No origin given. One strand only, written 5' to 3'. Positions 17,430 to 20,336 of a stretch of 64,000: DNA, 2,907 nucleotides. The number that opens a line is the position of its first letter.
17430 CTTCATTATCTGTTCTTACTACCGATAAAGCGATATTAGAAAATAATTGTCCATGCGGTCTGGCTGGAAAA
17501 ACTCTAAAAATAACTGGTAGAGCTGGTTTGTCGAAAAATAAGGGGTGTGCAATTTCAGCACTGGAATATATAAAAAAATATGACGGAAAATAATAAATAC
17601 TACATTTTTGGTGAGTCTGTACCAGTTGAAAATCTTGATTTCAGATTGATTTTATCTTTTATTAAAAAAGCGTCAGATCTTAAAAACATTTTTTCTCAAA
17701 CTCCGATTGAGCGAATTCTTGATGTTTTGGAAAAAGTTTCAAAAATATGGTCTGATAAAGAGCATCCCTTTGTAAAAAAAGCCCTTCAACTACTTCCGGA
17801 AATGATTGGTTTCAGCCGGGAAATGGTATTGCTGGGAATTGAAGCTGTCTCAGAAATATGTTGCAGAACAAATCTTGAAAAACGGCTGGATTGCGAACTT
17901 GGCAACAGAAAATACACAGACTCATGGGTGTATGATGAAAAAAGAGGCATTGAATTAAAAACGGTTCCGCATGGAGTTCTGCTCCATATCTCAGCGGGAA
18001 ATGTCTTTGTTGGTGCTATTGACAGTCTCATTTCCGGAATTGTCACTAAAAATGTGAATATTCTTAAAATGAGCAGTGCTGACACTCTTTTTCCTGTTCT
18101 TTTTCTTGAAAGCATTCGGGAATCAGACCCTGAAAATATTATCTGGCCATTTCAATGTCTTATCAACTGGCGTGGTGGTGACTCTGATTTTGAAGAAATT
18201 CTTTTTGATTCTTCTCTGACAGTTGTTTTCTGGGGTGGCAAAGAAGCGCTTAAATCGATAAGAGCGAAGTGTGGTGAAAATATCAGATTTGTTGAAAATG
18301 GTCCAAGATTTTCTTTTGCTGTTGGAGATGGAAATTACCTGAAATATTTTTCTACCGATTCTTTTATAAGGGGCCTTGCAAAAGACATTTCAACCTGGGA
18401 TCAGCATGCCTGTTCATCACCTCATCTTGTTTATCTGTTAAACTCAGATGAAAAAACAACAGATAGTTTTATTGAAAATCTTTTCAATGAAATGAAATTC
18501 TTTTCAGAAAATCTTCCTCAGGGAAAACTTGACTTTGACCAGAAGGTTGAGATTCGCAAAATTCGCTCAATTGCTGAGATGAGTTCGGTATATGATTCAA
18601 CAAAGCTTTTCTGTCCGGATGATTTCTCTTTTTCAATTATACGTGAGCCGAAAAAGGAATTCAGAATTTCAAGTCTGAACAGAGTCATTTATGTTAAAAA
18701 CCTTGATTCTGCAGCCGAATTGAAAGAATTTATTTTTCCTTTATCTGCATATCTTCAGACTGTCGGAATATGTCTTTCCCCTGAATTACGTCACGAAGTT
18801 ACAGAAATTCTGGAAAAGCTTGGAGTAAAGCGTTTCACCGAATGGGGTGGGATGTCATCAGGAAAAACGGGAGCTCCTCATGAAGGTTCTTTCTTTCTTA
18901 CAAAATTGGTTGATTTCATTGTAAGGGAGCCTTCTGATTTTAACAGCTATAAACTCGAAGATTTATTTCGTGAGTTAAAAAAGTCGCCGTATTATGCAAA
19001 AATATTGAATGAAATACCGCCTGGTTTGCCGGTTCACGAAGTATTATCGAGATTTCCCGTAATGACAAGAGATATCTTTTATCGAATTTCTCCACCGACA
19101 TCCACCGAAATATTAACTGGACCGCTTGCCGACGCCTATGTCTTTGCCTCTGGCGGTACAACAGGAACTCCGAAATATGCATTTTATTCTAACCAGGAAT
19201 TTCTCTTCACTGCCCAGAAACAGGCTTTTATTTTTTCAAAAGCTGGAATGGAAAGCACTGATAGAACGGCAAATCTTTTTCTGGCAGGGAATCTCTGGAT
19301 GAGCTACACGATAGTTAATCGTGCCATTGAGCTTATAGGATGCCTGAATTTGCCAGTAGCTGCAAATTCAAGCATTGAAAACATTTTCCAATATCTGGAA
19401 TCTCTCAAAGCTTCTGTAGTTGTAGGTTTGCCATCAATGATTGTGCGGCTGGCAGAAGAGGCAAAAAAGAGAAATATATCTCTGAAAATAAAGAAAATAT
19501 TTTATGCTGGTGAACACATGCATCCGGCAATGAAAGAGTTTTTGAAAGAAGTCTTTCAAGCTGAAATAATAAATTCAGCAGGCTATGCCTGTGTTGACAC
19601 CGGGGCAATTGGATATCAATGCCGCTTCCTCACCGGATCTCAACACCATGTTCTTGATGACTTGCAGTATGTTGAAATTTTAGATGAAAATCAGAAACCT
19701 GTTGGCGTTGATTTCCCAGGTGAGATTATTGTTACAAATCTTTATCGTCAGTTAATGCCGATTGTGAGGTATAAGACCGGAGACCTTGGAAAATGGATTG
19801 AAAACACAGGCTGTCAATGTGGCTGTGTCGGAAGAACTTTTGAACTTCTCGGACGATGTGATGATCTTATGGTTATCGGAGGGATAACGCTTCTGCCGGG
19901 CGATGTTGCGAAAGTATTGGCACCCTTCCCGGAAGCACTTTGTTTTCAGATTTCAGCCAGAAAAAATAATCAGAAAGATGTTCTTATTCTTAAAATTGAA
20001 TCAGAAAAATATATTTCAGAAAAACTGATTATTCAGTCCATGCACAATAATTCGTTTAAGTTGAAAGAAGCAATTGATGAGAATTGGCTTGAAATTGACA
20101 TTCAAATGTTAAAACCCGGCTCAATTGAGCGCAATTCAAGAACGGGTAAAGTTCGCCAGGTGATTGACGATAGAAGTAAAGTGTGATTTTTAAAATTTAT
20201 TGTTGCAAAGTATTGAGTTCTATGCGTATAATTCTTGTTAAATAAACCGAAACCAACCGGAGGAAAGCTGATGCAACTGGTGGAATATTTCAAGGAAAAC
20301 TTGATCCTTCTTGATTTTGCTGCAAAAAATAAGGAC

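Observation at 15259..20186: LuxE/LuxC-type acyl activation-reduction module with a GNAT partner and a reductase-adenylase fusion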

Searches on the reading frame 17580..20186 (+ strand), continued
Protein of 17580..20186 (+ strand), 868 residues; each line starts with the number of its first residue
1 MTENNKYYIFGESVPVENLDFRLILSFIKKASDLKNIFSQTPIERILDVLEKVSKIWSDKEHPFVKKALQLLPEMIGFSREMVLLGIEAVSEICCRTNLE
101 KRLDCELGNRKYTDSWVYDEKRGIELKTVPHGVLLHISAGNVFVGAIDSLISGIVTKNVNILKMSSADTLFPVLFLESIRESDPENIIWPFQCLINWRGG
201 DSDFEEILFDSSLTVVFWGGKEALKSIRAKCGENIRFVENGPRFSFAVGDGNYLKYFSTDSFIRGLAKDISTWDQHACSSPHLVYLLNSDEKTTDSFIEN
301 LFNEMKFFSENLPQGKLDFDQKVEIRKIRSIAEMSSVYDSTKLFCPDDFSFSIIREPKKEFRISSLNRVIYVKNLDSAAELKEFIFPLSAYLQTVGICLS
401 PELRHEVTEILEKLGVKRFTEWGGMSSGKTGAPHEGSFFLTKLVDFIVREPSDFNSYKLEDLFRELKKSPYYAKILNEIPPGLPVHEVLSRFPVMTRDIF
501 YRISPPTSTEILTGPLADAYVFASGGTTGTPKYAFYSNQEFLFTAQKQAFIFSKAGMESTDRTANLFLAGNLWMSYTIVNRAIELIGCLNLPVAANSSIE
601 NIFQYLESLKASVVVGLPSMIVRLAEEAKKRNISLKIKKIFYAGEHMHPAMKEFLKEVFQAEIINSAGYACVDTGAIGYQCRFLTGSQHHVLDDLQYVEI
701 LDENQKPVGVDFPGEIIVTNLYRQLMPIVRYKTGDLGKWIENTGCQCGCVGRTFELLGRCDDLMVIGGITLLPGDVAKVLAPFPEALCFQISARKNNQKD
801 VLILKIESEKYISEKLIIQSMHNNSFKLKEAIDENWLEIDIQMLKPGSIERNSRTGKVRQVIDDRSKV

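Call 38: find_related_loci(query=A3, collection=genome_contigs, flank=9000)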
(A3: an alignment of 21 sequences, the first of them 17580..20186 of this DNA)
Query A3 (868 aa) in genome_contigs; peptide patterns used: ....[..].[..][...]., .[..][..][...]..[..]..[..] (x = any residue, [..] = any of these).
259 stretches matched a pattern; 177 encode a relative of the query (tblastn E <= 1e-3); the best 80 are kept; 80 distinct loci.
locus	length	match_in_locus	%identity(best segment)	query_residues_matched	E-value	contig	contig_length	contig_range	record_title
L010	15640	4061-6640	50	4-865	0e+0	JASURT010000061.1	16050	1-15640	MAG: Candidatus Ozemobacter sp. isolate DJKA78_ANT-KO_bin.22 scaffold_900, whole genome shotgun sequence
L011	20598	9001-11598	48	4-866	0e+0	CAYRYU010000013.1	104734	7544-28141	MAG TPA_asm: uncultured bacterium isolate binchicken_co66_92 genome assembly, contig: NODE_352_length_104734_cov_19.8122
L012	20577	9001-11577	49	8-867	0e+0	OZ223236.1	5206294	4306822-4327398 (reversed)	MAG: Candidatus Ozemobacteraceae bacterium isolate 4ee0fdf2-fbb4-4151-bfa0-813162405533 genome assembly, chromosome: 2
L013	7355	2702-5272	48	6-865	0e+0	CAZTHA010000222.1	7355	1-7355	MAG TPA_asm: uncultured bacterium isolate binchicken_co108_60 genome assembly, contig: NODE_21319_length_7355_cov_6.1036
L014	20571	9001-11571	48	6-865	0e+0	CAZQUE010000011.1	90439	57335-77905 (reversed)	MAG TPA_asm: uncultured bacterium isolate SRP304446_co1_153 genome assembly, contig: NODE_134_length_90439_cov_12.225327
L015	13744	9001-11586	48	3-865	0e+0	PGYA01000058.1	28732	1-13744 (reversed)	MAG: Candidatus Riflebacteria bacterium HGW-Riflebacteria-2 bjp_ig2102_scaffold_1052, whole genome shotgun sequence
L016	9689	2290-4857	48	8-865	0e+0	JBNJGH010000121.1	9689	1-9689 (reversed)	MAG: Candidatus Rifleibacteriota bacterium isolate Y22_45dBSe2.bin.2 NODE_6254_length_9689_cov_11.152242, whole genome s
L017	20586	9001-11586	48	4-866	0e+0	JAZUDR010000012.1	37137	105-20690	MAG: Candidatus Avigastranaerophilus sp. isolate T1900045308_TH20190078.MAGScoT_cleanbin_000020 SGB_6197_k141_945615, wh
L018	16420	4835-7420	48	4-866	0e+0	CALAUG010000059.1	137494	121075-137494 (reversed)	MAG TPA_asm: uncultured Bacteroidales bacterium isolate SRR6425800_bin.23_CONCOCT_v1.1_MAG genome assembly, contig: ERZ1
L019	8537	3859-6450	49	1-865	0e+0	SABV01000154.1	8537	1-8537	MAG: Erysipelotrichia bacterium isolate INTA.CYC.134 contig-100_7600, whole genome shotgun sequence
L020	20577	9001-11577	47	9-865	0e+0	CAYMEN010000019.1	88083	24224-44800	MAG TPA_asm: uncultured bacterium isolate SRP263991_co7_86 genome assembly, contig: NODE_164_length_88083_cov_10.964591,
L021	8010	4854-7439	47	3-865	0e+0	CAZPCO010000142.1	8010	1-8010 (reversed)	MAG TPA_asm: uncultured bacterium isolate binchicken_co117_419 genome assembly, contig: NODE_15759_length_8010_cov_4.103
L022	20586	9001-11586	48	3-865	0e+0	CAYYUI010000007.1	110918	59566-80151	MAG TPA_asm: uncultured bacterium isolate SRP192927_co1_848 genome assembly, contig: NODE_120_length_110918_cov_10.51641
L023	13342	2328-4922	47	3-868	0e+0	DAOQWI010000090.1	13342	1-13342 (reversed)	MAG TPA_asm: Candidatus Ozemobacteraceae bacterium isolate AMR_MDS_1066 NODE_5135_length_13342_cov_7.319485, whole genom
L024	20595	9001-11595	48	3-868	0e+0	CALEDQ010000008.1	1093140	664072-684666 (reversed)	MAG TPA_asm: uncultured bacterium isolate SRR3330203_bin.17_CONCOCT_v1.1_MAG genome assembly, contig: ERZ724088.1, whole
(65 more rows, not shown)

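Call 57: search_protein_families(library=padloc, proteins=[window:17580-20186:+, L001:3554-4981:+, L001:6185-7537:+], max_evalue=0.01)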
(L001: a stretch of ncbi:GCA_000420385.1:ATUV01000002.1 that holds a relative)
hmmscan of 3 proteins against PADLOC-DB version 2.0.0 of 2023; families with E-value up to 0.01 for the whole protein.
window:17580-20186:+ (868 aa): 0 families

L001:3554-4981:+ (475 aa): 0 families

L001:6185-7537:+ (450 aa): 0 families

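Call 58: search_solved_structures(query=L001:6185-7537:+, max_evalue=1)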
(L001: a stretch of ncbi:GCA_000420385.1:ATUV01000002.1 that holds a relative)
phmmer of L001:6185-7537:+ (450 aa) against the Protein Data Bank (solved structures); distinct sequences matched with E-value up to 1: 3.
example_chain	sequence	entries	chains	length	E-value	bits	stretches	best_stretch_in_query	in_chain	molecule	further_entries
9rbz_A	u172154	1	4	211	0.51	12.5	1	64-110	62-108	HD domain/sensory box protein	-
2b5o_A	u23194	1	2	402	0.67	12.1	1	134-206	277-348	Ferredoxin--NADP reductase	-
9rc0_A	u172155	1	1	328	0.97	11.6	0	64-109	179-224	HD domain/sensory box protein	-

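Call 81: predict_structure(alignment_id=A3)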
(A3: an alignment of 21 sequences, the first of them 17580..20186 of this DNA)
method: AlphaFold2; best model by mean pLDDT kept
length: 868 residues; sequences in the alignment: 21
mean_pLDDT: 86.1   pTM: 0.65
mean pLDDT of the five models: 86.1, 85.9, 83.8, 83.3, 81.4
residues with pLDDT >= 90: 381; 70-90: 424; 50-70: 58; < 50: 5
segments of 3 or more residues with pLDDT < 50: 1-3
pLDDT, mean of each block of 10 residues (from residue 1): 66 78 88 94 96 97 96 87 90 92 89 85 84 87 80 96 85 94 96 85 82 85 82 85 84 80 92 72 93 93 94 85 90 86 92 92 78 94 89 89 93 89 79 70 90 78 91 93 87 90 89 85 63 83 91 92 83 80 94 86 93 89 88 92 78 89 86 84 87 91 89 91 89 90 77 85 74 80 77 83 88 88 83 83 86 66 74
secondary structure, 60 per line:
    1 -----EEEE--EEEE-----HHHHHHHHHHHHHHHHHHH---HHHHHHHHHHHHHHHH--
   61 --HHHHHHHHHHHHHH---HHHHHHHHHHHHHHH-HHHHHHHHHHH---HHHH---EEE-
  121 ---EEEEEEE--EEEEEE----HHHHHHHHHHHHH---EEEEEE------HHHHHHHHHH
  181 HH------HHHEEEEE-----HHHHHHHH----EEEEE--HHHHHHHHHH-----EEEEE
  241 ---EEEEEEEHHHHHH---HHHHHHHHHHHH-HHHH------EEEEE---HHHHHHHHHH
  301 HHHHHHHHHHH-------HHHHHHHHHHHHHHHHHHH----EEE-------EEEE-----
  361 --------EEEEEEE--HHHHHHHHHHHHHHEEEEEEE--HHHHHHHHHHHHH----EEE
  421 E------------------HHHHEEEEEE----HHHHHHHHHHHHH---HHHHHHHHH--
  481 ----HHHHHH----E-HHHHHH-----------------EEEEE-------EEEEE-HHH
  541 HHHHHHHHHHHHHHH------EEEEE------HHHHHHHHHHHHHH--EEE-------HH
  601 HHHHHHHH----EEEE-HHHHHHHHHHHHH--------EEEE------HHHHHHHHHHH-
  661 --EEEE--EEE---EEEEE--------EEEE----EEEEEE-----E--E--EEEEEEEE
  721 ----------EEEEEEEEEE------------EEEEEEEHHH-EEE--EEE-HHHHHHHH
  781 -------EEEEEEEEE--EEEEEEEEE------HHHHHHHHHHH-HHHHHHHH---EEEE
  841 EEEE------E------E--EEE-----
elements in order (helices of 4 or more, strands of 3 or more residues): E6-9 E12-15 H21-39 H43-58 H63-76 H80-94 H96-106 H110-113 E117-119 E124-130 E133-138 H143-155 E159-164 H171-182 E192-196 H202-209 E214-218 H221-230 E236-240 E244-250 H251-256 H260-271 H273-276 E283-287 H291-311 H319-337 E342-344 E352-355 E369-375 H378-391 E392-398 H401-413 E418-421 H440-443 E444-449 H454-466 H470-478 H485-490 H497-502 E520-524 E532-536 H538-555 E562-566 H573-586 E589-591 H599-608 E613-616 H618-630 E639-642 H649-659 E663-666 E669-671 E675-679 E688-691 E696-701 E713-720 E731-740 E753-759 E764-766 E769-771 H773-780 E788-796 E799-807 H814-824 H826-833 E837-844 E861-863

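Call 83: fold_search(model_id=the predicted structure, library=pdb)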
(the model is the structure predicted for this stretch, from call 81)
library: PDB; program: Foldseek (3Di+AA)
matches with E <= 10: 1750; with E <= 0.001: 1268
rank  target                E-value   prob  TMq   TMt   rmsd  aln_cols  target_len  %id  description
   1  4r1m_D                5.9e-30  1.00  0.41  0.80   3.4       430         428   22  Crystal structure of a Putative Acyl-CoA ligase (BT_0428) from Bacteroides thetaiotaomicron VPI-5482 at 2.48 A resolut (released 2014-08-27)
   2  4rvn_D                9.6e-30  1.00  0.41  0.80   3.4       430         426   22  Crystal structure of a Putative Acyl-CoA ligase (BT_0428) from Bacteroides thetaiotaomicron VPI-5482 at 2.20 A resolut (released 2015-01-21)
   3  4rvo_B                1.3e-29  1.00  0.41  0.80   3.4       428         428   22  Crystal structure of a Putative Acyl-CoA ligase (BT_0428) from Bacteroides thetaiotaomicron VPI-5482 at 2.41 A resolut (released 2014-12-31)
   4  4r1m_B                2.2e-29  1.00  0.41  0.81   3.3       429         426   22  Crystal structure of a Putative Acyl-CoA ligase (BT_0428) from Bacteroides thetaiotaomicron VPI-5482 at 2.48 A resolut (released 2014-08-27)
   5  4rvo_D                5.1e-29  1.00  0.41  0.79   3.5       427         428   22  Crystal structure of a Putative Acyl-CoA ligase (BT_0428) from Bacteroides thetaiotaomicron VPI-5482 at 2.41 A resolut (released 2014-12-31)
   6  4rvn_B                6.4e-29  1.00  0.41  0.80   3.6       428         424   21  Crystal structure of a Putative Acyl-CoA ligase (BT_0428) from Bacteroides thetaiotaomicron VPI-5482 at 2.20 A resolut (released 2015-01-21)
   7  4r1m_A                7.5e-29  1.00  0.33  0.64  13.1       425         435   23  Crystal structure of a Putative Acyl-CoA ligase (BT_0428) from Bacteroides thetaiotaomicron VPI-5482 at 2.48 A resolut (released 2014-08-27)
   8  4r1l_D                1.2e-28  1.00  0.41  0.80   3.4       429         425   22  Crystal structure of a Putative Acyl-CoA ligase (BT_0428) from Bacteroides thetaiotaomicron VPI-5482 at 2.42 A resolut (released 2014-08-27)
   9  4r1l_B                2.1e-28  1.00  0.41  0.80   3.5       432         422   20  Crystal structure of a Putative Acyl-CoA ligase (BT_0428) from Bacteroides thetaiotaomicron VPI-5482 at 2.42 A resolut (released 2014-08-27)
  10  4r1m_C                2.2e-28  1.00  0.33  0.65  12.4       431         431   22  Crystal structure of a Putative Acyl-CoA ligase (BT_0428) from Bacteroides thetaiotaomicron VPI-5482 at 2.48 A resolut (released 2014-08-27)
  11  4r1l_C                2.2e-28  1.00  0.33  0.64  12.8       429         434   23  Crystal structure of a Putative Acyl-CoA ligase (BT_0428) from Bacteroides thetaiotaomicron VPI-5482 at 2.42 A resolut (released 2014-08-27)
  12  7xc6_A                3.2e-28  1.00  0.45  0.80   4.6       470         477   24  Photobacterium phosphoreum fatty acid reductase complex LuxC-LuxE (released 2022-04-20)
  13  4r1l_A                9.5e-28  1.00  0.33  0.65  12.3       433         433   22  Crystal structure of a Putative Acyl-CoA ligase (BT_0428) from Bacteroides thetaiotaomicron VPI-5482 at 2.42 A resolut (released 2014-08-27)
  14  2y27_A                1.4e-27  1.00  0.41  0.79   4.1       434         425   22  crystal structure of PaaK1 in complex with ATP from Burkholderia cenocepacia (released 2011-05-04)
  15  9s45_D                4.1e-27  1.00  0.39  0.81   3.9       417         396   23  ClxA from Clostridium cavendishii in complex with 3-amino,4-hydroxybenzoic acid and its adenylate (released 2026-03-18)
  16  2y27_B                9.2e-27  1.00  0.41  0.79   4.2       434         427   22  crystal structure of PaaK1 in complex with ATP from Burkholderia cenocepacia (released 2011-05-04)
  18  9s45_C                4.9e-26  1.00  0.38  0.80   3.3       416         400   25  ClxA from Clostridium cavendishii in complex with 3-amino,4-hydroxybenzoic acid and its adenylate (released 2026-03-18)
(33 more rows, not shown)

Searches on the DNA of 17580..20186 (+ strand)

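Call 89: search_rna_families(sources=[L001, L004, L006, L008, L044, L047], threshold=gathering)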
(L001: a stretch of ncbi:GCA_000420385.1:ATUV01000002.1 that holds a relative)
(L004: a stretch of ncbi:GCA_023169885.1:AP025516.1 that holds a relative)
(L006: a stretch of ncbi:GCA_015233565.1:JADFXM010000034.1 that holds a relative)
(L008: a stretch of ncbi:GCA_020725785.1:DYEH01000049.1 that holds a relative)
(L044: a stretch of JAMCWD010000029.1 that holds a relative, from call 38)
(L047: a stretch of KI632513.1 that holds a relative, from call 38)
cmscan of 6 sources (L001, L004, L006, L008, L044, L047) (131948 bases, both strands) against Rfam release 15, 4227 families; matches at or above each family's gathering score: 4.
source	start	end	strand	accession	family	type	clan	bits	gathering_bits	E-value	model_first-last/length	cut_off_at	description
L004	1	2845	+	RF02541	LSU_rRNA_bacteria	Gene; rRNA;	CL00112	2368.7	50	0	552-2925/2925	5'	Bacterial large subunit ribosomal RNA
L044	1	2475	-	RF02541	LSU_rRNA_bacteria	Gene; rRNA;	CL00112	2115.6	50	0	1-2390/2925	3'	Bacterial large subunit ribosomal RNA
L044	2656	4170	-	RF00177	SSU_rRNA_bacteria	Gene; rRNA;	CL00111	1569.9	50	0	1-1533/1533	no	Bacterial small subunit ribosomal RNA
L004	2912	3028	+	RF00001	5S_rRNA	Gene; rRNA;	CL00113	102.2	38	6.4e-21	1-120/120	no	5S ribosomal RNA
